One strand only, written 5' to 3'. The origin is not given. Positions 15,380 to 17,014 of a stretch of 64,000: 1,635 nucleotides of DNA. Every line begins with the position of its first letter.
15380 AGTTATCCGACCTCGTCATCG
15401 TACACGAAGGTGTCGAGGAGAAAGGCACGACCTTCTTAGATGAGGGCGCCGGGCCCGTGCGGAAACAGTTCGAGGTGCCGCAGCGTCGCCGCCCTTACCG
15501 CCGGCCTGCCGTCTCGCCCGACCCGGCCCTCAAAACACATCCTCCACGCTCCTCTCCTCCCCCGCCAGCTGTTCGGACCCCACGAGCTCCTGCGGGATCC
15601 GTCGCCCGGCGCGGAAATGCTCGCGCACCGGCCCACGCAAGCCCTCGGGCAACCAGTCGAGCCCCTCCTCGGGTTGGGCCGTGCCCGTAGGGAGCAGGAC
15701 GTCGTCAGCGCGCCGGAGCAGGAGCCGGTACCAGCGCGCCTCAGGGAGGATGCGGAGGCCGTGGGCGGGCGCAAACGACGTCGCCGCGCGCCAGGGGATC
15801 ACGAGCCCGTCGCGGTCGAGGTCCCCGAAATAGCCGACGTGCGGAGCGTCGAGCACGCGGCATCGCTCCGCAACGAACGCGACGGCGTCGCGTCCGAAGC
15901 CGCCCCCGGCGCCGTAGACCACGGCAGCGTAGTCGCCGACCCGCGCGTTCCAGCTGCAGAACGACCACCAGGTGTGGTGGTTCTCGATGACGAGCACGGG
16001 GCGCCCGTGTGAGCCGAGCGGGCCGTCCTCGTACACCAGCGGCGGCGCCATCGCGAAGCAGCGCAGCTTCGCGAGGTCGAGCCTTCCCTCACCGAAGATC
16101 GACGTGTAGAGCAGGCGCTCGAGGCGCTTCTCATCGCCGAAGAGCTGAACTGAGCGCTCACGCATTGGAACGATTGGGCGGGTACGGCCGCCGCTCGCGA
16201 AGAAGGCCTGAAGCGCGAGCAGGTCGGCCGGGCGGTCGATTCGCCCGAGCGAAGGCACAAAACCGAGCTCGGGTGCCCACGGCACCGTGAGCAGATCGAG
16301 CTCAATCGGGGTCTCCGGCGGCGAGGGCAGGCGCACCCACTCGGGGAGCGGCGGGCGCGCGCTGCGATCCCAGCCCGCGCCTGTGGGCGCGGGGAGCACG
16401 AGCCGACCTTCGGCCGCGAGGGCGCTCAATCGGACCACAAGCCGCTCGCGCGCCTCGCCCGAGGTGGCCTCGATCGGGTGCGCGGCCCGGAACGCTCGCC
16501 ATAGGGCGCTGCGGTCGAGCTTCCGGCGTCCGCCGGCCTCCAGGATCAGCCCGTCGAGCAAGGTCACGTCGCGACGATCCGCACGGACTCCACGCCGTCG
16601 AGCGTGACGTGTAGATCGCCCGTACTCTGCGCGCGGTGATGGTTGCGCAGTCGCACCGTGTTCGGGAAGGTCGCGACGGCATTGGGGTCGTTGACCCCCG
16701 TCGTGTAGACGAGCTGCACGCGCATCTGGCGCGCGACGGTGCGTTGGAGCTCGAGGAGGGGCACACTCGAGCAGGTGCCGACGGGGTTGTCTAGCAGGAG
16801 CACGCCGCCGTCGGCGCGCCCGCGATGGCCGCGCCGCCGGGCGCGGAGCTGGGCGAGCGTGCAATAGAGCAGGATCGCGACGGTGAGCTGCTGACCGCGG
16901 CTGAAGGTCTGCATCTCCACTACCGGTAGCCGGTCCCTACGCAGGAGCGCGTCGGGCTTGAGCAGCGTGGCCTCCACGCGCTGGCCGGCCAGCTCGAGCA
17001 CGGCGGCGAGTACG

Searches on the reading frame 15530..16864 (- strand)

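Call 3: search_protein_families(library=pfam, proteins=[window:15530-16864:-], max_evalue=0.01)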
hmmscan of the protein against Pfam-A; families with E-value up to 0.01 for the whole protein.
window:15530-16864:- (444 aa): 1 family
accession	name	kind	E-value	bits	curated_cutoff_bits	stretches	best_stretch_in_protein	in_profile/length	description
PF09983.15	JetD_C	-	0.00045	20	22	1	288-364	41-107/179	Wadjet protein JetD, C-terminal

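Call 4: search_protein_families(library=padloc, proteins=[window:15530-16864:-], max_evalue=0.01)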
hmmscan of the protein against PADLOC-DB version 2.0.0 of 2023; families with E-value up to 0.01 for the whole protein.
window:15530-16864:- (444 aa): 5 families
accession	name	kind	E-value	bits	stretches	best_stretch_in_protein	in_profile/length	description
PDLC00594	JetD3|JetD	-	6.5e-75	250.7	1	111-443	15-344/345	DUF2239; DUF2220 domain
PDLC00592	JetD3|JetD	-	1.7e-22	78.2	1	216-434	112-339/346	DUF2239; DUF2220 domain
PDLC00591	JetD3|JetD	-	1.1e-18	65.7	1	215-434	120-347/350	DUF2239; DUF2220 domain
PDLC00593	JetD3|JetD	-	1.1e-14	52.4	1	233-430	146-342/347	DUF2239; DUF2220 domain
PDLC00520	JetD1|JetD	-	0.0054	13.7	1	290-356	239-297/398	DUF2220; DUF3322; DUF2399 domain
